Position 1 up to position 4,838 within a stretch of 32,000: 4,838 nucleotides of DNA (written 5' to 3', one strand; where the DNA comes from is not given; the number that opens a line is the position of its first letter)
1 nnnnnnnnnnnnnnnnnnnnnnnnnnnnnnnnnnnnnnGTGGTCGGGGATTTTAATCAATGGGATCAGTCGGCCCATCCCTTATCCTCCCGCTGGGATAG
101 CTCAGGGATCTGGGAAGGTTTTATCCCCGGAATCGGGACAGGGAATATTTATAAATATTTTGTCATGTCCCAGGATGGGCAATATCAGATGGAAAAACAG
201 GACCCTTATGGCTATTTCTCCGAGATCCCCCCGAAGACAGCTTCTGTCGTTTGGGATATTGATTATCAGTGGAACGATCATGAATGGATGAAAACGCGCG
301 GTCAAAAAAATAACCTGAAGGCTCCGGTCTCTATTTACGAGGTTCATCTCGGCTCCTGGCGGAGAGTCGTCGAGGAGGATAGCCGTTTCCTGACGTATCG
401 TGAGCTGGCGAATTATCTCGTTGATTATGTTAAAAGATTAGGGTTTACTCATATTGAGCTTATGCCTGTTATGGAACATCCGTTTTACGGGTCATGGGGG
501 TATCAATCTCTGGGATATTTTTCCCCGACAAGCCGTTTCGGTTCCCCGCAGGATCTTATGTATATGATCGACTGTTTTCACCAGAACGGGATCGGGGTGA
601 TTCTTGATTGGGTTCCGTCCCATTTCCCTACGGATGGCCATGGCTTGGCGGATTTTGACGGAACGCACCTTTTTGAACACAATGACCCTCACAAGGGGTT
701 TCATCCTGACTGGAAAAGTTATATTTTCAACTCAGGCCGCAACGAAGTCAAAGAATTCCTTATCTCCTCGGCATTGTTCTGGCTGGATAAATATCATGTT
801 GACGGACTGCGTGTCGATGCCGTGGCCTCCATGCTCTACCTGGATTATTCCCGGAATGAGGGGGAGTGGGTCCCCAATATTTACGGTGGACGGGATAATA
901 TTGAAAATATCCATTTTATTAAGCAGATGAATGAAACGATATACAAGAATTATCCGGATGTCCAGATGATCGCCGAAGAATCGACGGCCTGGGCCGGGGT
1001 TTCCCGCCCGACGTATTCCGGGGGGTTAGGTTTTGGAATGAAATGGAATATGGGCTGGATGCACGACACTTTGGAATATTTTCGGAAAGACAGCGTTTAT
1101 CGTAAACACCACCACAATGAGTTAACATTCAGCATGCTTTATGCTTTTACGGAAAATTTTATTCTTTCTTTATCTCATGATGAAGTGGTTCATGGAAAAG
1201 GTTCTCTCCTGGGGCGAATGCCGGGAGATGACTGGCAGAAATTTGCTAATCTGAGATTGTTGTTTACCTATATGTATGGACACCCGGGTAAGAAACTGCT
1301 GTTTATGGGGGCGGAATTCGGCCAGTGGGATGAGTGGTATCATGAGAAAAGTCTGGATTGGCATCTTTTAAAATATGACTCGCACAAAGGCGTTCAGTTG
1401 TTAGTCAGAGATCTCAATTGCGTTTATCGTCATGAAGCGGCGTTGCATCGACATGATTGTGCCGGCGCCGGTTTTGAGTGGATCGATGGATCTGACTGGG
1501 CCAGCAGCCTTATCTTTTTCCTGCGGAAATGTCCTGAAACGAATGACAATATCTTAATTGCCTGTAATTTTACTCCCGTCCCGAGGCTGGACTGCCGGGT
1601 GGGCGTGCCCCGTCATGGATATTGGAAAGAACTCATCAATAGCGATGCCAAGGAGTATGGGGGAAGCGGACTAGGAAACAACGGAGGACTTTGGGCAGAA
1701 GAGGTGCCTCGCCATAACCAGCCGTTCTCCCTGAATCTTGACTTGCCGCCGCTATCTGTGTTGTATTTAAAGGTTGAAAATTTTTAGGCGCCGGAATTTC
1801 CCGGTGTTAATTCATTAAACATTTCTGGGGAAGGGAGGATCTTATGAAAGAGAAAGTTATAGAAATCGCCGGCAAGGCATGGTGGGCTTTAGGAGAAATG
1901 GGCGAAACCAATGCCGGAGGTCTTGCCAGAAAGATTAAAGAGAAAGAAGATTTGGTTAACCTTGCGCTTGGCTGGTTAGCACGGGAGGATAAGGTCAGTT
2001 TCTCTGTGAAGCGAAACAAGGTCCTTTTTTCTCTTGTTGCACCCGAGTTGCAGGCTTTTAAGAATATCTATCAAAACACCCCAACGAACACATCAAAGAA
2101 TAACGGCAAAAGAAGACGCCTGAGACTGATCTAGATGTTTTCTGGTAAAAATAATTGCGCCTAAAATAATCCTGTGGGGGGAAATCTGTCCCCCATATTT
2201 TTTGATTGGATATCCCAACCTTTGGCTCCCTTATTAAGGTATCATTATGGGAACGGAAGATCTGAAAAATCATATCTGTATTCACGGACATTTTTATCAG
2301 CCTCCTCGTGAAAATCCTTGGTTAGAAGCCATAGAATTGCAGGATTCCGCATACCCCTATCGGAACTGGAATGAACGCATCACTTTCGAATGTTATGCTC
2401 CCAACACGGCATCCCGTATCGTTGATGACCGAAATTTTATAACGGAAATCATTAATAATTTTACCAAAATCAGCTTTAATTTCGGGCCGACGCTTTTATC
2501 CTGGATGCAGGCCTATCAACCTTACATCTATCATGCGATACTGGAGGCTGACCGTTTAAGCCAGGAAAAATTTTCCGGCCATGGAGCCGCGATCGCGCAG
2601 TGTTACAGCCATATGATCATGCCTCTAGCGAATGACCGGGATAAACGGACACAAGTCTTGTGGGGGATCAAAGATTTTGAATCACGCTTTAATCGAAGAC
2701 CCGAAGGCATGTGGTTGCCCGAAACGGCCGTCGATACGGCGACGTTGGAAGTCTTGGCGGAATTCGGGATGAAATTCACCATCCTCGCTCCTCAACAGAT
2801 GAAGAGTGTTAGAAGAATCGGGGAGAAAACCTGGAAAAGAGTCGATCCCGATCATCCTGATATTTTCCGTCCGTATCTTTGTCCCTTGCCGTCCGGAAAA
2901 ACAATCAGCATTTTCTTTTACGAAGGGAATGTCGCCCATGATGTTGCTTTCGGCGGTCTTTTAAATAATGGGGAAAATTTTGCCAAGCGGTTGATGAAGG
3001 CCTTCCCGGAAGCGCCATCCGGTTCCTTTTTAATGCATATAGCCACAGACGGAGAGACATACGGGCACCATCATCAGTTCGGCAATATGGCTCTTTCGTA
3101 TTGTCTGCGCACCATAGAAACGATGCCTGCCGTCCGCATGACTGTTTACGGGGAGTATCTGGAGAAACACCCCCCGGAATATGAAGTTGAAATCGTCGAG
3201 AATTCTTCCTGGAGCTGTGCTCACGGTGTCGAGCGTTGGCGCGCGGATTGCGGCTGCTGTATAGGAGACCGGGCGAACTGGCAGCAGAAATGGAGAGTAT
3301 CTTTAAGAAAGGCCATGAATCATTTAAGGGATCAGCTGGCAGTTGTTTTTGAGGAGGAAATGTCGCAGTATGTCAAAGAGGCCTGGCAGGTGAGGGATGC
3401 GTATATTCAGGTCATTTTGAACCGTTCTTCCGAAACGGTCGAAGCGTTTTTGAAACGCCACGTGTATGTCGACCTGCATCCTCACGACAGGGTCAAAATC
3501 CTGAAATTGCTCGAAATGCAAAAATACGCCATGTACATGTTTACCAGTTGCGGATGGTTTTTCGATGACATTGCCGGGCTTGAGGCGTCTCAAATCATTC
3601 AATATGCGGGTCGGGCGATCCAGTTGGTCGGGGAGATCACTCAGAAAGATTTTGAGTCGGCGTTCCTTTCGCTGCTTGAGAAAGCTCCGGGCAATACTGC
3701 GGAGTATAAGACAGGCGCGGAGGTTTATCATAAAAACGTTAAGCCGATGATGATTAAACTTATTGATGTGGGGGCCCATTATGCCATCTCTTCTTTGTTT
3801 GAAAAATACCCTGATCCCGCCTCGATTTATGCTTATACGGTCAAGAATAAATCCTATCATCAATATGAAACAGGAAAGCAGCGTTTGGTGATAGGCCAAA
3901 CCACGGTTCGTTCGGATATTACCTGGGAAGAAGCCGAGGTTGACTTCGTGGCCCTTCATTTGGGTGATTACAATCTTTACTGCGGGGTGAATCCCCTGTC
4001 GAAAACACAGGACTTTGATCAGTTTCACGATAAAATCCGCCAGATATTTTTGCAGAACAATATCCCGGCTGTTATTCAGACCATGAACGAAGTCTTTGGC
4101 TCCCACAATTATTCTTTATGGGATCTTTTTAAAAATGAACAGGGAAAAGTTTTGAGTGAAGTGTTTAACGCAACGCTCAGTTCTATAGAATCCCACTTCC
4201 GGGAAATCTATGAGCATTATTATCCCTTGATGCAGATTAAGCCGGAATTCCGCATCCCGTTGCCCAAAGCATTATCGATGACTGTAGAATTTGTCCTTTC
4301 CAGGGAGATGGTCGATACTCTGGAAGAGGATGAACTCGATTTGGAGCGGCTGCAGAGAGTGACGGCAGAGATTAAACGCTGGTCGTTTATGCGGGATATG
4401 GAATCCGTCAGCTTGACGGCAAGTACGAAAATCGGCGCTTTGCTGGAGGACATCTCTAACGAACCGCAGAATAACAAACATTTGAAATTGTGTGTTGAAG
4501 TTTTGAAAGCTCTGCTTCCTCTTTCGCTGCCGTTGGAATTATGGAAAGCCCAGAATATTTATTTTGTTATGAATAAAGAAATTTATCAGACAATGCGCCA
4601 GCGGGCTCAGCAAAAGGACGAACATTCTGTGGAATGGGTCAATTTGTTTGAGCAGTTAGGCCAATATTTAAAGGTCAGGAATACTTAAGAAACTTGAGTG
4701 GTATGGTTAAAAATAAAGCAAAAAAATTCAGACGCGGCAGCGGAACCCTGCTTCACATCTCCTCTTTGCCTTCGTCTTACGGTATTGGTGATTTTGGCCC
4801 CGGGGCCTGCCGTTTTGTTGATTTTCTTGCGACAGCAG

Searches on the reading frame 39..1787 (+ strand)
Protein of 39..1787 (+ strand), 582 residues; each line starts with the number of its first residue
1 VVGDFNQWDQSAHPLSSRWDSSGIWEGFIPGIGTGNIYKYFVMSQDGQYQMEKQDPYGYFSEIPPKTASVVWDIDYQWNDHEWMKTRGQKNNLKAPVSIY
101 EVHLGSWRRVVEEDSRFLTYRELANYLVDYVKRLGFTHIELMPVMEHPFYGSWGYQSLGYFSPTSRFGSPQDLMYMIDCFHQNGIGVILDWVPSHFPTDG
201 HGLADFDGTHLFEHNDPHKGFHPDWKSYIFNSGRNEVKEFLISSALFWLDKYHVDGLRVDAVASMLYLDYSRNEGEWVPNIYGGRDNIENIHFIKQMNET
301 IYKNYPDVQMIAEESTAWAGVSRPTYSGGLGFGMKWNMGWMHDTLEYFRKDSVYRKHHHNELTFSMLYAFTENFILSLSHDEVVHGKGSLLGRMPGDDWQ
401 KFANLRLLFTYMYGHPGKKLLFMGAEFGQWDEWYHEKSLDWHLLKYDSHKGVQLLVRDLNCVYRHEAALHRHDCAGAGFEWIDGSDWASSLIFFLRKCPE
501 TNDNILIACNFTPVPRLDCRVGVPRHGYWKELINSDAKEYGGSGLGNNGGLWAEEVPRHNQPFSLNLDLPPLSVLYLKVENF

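Call 18: search_protein_families(library=pfam, proteins=[window:39-1787:+], max_evalue=0.001)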
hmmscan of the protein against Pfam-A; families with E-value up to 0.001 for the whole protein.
window:39-1787:+ (582 aa): 3 families
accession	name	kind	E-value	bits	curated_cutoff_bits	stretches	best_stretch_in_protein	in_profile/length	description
PF02806.24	Alpha-amylase_C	-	2.1e-23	82.9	21.2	1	481-580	1-95/95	Alpha amylase, C-terminal all-beta domain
PF00128.31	Alpha-amylase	-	4.3e-19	69.5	22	2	128-198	25-94/446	Alpha amylase, catalytic domain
PF02922.24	CBM_48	-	3.6e-09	37.3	22.4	1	2-58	28-83/83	Carbohydrate-binding module 48 (Isoamylase N-terminal domain)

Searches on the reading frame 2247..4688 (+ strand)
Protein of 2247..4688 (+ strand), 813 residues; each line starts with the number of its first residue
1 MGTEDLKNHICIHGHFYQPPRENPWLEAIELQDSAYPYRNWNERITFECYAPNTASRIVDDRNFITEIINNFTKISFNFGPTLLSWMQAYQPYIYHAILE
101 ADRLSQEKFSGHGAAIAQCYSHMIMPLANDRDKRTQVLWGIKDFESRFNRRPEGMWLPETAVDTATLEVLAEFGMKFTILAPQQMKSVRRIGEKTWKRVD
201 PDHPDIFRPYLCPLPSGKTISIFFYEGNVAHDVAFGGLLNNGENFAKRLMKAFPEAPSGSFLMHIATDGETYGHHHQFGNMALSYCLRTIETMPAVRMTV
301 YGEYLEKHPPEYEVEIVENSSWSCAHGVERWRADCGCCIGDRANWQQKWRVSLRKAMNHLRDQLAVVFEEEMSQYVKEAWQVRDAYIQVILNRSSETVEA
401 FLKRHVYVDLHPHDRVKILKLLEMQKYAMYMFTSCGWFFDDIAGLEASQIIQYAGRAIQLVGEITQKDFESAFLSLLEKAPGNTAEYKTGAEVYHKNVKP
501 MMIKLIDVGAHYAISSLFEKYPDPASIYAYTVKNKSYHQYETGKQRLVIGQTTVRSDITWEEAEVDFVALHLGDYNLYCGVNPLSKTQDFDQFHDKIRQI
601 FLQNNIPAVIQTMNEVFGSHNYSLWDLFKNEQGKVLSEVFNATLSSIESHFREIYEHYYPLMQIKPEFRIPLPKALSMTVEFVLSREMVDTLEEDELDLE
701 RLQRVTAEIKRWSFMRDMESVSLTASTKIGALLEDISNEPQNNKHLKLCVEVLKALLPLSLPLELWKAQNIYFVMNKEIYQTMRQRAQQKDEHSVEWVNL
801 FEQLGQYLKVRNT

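Call 18: search_protein_families(library=pfam, proteins=[window:2247-4688:+], max_evalue=0.001)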
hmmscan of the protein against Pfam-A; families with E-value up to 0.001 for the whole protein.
window:2247-4688:+ (813 aa): 2 families
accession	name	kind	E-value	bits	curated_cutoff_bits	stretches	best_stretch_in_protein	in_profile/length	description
PF12055.13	DUF3536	-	3.8e-109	364.9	25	1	345-628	1-284/284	Domain of unknown function (DUF3536)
PF03065.20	Glyco_hydro_57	-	2.9e-22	79.7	21.2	1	44-315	42-289/291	Glycosyl hydrolase family 57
